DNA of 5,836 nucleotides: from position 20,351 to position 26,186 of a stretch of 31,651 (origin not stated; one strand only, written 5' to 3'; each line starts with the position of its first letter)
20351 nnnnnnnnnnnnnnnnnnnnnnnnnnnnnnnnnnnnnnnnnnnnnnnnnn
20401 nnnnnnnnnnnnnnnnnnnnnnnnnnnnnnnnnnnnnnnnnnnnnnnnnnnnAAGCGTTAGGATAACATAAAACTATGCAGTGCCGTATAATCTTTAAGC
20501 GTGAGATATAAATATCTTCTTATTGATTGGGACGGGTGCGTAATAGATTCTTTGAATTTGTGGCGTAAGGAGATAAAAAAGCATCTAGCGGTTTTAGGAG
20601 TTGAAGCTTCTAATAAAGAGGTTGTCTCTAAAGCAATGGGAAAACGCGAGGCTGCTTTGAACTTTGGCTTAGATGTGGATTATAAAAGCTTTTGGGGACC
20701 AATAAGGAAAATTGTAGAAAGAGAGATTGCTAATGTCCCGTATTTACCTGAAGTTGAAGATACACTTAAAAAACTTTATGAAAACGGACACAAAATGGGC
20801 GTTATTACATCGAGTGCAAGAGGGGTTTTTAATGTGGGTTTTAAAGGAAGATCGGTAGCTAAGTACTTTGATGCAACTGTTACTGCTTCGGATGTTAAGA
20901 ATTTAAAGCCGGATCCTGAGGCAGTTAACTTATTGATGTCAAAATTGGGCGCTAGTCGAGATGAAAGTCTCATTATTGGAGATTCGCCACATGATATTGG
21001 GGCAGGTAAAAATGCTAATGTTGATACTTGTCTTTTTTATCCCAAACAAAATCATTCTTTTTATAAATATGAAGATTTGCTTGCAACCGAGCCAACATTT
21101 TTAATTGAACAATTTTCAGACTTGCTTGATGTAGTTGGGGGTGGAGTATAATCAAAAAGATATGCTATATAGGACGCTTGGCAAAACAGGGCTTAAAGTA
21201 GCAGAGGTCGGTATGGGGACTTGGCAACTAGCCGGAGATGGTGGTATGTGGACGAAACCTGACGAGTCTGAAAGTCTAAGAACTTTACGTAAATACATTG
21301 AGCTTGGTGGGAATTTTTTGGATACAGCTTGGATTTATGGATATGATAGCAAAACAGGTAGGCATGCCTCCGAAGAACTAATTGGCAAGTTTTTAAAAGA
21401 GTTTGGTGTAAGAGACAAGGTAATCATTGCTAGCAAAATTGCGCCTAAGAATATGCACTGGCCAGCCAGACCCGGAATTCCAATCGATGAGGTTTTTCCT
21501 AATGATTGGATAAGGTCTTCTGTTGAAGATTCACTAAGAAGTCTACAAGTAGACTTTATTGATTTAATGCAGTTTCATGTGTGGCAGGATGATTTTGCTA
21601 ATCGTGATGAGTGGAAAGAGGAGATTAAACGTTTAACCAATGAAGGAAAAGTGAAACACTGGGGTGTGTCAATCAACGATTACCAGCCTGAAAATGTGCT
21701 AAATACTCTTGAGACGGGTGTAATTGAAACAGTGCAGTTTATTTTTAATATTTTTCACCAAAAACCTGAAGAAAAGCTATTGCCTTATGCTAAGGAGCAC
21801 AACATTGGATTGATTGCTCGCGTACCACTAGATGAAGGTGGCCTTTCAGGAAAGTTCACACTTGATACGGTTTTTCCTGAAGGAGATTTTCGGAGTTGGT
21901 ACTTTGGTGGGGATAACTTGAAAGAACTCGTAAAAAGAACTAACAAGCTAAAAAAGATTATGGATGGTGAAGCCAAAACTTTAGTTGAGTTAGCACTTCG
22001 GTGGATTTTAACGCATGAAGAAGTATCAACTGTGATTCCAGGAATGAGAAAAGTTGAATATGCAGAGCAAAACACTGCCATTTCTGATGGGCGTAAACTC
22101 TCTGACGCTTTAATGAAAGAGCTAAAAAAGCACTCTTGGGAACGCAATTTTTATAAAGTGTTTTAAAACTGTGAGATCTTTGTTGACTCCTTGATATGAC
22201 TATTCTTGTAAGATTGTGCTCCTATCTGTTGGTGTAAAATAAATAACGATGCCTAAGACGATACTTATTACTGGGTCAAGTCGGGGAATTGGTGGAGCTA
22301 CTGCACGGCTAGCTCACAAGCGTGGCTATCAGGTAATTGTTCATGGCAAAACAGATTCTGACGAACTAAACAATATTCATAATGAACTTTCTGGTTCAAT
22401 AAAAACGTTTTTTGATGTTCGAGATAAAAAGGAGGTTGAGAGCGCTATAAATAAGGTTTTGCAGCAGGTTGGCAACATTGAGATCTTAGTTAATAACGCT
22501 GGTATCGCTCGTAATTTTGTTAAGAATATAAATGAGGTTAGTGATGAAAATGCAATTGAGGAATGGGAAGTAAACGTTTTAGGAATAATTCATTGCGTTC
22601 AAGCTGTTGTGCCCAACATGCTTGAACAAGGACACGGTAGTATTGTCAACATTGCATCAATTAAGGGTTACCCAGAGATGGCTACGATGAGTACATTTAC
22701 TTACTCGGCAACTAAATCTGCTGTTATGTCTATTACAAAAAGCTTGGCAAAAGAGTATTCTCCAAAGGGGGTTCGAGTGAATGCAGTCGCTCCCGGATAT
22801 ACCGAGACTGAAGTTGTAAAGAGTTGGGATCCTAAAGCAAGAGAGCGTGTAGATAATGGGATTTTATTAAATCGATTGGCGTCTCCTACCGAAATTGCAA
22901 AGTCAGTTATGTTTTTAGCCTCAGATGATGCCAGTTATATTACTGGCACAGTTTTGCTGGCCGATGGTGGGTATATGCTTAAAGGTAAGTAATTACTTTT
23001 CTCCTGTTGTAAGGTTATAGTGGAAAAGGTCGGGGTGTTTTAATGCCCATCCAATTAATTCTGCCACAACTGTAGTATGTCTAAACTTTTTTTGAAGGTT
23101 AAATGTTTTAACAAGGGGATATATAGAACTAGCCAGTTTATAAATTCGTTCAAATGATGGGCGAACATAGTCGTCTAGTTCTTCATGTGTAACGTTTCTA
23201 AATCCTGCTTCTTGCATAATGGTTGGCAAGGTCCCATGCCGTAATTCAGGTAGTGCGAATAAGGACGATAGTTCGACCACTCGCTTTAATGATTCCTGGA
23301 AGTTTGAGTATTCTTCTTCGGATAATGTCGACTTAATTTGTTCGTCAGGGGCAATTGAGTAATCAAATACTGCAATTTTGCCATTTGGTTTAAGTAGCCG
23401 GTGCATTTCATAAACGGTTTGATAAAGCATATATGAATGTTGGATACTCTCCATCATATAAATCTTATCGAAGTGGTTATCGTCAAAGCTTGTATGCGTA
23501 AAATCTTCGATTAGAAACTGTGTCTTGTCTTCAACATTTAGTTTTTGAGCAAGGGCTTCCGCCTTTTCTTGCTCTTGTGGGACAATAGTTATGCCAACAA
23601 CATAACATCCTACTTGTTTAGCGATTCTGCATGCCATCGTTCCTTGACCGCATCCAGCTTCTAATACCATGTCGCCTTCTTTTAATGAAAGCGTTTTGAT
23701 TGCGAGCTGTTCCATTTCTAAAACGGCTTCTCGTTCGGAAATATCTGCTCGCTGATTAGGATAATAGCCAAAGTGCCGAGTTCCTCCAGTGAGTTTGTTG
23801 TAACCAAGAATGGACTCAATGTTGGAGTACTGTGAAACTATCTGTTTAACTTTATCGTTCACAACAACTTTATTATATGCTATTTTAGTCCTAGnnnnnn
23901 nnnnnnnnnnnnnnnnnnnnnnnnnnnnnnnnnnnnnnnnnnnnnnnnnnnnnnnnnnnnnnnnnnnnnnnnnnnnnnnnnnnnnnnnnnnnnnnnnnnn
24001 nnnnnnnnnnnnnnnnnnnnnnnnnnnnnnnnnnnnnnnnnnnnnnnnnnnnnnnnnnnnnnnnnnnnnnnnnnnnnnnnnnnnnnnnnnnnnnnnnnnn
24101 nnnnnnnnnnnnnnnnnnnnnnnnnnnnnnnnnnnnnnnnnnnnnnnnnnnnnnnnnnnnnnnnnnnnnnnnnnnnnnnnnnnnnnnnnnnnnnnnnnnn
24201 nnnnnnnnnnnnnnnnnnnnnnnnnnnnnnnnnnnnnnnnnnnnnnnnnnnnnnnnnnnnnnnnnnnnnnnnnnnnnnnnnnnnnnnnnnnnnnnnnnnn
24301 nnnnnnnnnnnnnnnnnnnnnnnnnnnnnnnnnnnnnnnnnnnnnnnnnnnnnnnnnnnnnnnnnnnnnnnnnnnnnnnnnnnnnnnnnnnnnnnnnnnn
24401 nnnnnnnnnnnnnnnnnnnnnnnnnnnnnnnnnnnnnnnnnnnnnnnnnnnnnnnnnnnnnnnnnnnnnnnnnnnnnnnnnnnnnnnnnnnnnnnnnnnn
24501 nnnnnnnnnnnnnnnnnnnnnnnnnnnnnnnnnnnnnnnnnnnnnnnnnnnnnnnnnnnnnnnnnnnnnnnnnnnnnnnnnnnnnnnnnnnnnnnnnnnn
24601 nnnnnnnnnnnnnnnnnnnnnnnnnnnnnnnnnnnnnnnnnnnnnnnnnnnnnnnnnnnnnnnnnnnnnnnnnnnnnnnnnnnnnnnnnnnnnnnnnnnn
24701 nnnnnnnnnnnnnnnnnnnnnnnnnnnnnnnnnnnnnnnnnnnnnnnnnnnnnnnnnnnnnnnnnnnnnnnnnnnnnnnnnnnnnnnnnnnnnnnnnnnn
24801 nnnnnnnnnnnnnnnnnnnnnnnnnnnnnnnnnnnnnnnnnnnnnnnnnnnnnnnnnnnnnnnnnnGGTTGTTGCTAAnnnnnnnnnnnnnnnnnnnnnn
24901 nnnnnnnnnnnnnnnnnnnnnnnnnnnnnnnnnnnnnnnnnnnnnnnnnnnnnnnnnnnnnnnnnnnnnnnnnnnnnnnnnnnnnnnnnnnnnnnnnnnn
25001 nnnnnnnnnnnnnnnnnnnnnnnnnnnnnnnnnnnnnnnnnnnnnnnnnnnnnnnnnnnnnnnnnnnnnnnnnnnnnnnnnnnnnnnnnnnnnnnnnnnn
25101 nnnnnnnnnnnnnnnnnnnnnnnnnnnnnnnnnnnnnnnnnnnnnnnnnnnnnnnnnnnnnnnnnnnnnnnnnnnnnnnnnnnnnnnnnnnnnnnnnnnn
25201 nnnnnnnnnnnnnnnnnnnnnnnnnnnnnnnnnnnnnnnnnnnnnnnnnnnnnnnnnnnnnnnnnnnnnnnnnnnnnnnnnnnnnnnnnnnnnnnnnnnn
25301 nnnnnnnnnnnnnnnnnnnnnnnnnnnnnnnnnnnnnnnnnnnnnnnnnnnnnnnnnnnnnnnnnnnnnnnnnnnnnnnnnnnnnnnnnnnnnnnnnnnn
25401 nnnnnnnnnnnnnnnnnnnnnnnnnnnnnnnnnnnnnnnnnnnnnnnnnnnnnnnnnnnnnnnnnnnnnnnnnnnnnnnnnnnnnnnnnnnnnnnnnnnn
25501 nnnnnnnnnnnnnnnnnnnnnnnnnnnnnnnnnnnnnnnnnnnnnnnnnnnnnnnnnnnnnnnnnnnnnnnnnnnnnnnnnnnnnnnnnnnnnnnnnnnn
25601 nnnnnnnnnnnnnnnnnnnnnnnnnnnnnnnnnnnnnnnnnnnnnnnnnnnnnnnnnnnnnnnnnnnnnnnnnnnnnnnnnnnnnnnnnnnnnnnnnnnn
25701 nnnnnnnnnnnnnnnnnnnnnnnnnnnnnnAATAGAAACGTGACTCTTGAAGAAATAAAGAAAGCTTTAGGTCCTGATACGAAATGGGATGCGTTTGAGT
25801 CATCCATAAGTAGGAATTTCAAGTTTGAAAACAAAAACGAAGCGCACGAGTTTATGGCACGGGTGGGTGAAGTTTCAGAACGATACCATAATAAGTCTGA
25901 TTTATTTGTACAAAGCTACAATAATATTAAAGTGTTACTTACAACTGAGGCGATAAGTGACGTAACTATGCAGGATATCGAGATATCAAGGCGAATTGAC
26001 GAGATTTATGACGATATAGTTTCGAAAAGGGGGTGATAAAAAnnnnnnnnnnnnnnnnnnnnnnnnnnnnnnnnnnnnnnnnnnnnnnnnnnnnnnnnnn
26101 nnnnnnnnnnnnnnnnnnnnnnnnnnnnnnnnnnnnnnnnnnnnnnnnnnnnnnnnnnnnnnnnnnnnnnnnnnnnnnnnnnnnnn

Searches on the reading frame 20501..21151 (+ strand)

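Call 9: search_protein_families(library=pfam, proteins=[window:20501-21151:+], max_evalue=0.001)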
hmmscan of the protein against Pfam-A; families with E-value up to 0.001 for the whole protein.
window:20501-21151:+ (216 aa): 3 families
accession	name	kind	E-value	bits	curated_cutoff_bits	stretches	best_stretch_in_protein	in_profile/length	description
PF13419.12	HAD_2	-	1.9e-30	106.7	23.8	1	7-177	2-176/178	Haloacid dehalogenase-like hydrolase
PF00702.32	Hydrolase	-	8.6e-18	65.9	26.4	1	4-173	2-191/191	haloacid dehalogenase-like hydrolase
PF13242.12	Hydrolase_like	-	1e-07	32.2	22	1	136-179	4-48/75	HAD-hyrolase-like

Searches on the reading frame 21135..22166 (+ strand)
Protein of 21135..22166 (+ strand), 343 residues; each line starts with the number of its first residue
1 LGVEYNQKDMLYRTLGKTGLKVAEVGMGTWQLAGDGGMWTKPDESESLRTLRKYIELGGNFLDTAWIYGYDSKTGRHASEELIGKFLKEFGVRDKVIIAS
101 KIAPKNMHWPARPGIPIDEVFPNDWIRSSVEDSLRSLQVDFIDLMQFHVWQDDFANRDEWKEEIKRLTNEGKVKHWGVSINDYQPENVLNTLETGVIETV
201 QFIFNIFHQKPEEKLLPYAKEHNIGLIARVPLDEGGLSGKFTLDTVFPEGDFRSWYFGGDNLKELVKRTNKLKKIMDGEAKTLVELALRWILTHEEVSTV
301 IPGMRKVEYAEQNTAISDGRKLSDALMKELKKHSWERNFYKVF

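Call 26: search_protein_families(library=pfam, proteins=[window:21135-22166:+], max_evalue=0.001)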
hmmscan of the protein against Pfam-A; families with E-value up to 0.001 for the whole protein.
window:21135-22166:+ (343 aa): 1 family
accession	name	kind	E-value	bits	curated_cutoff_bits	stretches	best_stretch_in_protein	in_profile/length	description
PF00248.27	Aldo_ket_red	-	2.1e-55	188.3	24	1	24-333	1-289/291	Aldo/keto reductase family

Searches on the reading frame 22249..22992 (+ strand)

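Call 26: search_protein_families(library=pfam, proteins=[window:22249-22992:+], max_evalue=0.001)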
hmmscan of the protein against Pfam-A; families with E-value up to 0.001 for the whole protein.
window:22249-22992:+ (247 aa): 5 families
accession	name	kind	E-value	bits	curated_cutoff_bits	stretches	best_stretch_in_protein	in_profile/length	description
PF13561.12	adh_short_C2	-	3.3e-58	197.5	27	1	11-242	5-235/236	Enoyl-(Acyl carrier protein) reductase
PF00106.31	adh_short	-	2.8e-51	174.2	26.6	1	3-195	1-192/195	short chain dehydrogenase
PF01370.27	Epimerase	-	1.1e-05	25.4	20.9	1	5-175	1-167/240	NAD dependent epimerase/dehydratase family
PF08659.16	KR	-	0.0002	21.8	22.6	1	4-159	2-156/180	KR domain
PF03338.20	Pox_J1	-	0.00028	21.3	27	1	29-102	47-119/145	Poxvirus J1 protein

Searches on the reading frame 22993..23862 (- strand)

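Call 26: search_protein_families(library=pfam, proteins=[window:22993-23862:-], max_evalue=0.001)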
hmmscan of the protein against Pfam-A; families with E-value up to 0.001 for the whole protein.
window:22993-23862:- (289 aa): 11 families
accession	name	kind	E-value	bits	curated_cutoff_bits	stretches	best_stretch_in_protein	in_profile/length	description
PF08241.18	Methyltransf_11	-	6.5e-18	65.6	21.2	1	67-164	1-94/95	Methyltransferase domain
PF13649.12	Methyltransf_25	-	1.1e-16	61.7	27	1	66-161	1-97/97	Methyltransferase domain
PF13847.12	Methyltransf_31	-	2.1e-16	60.3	27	1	61-186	2-129/145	Methyltransferase domain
PF02353.26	CMAS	-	1.1e-14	54.8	27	1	39-165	39-164/273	Mycolic acid cyclopropane synthetase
PF13489.12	Methyltransf_23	-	7.8e-11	42.4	27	1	57-225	15-163/164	Methyltransferase domain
PF08242.18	Methyltransf_12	-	4e-10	40.7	30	1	67-163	1-98/98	Methyltransferase domain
PF01209.24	Ubie_methyltran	-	1.5e-07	31.4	20.1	1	55-227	40-219/233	ubiE/COQ5 methyltransferase family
PF13679.12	Methyltransf_32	-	1.5e-05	25.4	27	1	56-124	18-92/143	Methyltransferase domain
PF08003.17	Methyltransf_9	-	4.4e-05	23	23.8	1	58-188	111-239/315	Protein of unknown function (DUF1698)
PF01135.25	PCMT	-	0.0002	21.6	20.3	1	49-135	60-147/210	Protein-L-isoaspartate(D-aspartate) O-methyltransferase (PCMT)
PF07021.18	MetW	-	0.00056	20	21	1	60-155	11-100/193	Methionine biosynthesis protein MetW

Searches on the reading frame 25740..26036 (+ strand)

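Call 26: search_protein_families(library=pfam, proteins=[window:25740-26036:+], max_evalue=0.001)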
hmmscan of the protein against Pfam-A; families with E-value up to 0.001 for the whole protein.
window:25740-26036:+ (98 aa): 1 family
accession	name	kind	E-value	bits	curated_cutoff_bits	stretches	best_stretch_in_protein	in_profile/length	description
PF01329.24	Pterin_4a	-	1.8e-17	63.6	26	1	2-89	4-91/91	Pterin 4 alpha carbinolamine dehydratase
